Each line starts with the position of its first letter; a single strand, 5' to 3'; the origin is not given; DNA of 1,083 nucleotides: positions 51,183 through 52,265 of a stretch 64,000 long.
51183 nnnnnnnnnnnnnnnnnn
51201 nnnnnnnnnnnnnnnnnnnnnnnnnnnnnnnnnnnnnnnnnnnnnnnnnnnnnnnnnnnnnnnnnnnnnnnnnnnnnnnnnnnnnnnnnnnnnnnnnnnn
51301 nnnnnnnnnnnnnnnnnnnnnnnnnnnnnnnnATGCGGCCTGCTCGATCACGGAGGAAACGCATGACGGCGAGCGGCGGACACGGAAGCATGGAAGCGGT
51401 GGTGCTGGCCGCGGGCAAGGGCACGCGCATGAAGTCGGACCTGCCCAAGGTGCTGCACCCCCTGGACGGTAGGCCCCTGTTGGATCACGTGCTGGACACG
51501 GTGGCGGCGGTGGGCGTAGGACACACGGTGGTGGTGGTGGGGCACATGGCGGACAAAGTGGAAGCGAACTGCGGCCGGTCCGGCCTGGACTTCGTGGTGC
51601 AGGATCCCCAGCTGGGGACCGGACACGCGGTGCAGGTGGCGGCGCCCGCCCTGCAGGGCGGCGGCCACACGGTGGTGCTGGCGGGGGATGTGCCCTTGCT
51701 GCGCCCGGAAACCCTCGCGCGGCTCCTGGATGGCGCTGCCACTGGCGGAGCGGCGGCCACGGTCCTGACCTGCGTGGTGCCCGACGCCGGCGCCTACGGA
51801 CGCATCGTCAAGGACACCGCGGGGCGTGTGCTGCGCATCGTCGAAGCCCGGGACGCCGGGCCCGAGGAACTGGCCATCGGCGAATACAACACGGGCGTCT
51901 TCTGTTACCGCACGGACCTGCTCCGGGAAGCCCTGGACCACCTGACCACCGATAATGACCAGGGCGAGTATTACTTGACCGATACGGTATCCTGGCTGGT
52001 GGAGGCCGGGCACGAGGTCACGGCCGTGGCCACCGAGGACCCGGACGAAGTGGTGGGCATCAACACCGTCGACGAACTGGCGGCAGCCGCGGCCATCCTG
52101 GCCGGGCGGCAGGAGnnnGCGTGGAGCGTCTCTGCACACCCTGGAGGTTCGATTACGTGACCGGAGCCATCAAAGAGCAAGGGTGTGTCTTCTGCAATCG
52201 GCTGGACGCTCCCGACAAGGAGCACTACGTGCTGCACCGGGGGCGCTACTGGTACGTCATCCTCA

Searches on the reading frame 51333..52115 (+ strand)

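Call 60: search_protein_families(library=pfam, proteins=[window:51333-52115:+], max_evalue=0.001)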
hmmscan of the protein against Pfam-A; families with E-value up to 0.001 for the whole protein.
window:51333-52115:+ (261 aa): 4 families
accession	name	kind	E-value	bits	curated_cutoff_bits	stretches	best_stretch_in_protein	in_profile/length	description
PF12804.13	NTP_transf_3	-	5.8e-27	95.3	27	1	22-147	1-123/160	MobA-like NTP transferase domain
PF00483.29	NTP_transferase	-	1.6e-16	61.1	21.2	1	22-234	2-221/245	Nucleotidyl transferase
PF01128.25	IspD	-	1.7e-12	48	27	1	21-256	2-219/221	2-C-methyl-D-erythritol 4-phosphate cytidylyltransferase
PF02348.25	CTP_transf_3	-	0.00044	20.5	22.6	1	39-134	16-113/217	Cytidylyltransferase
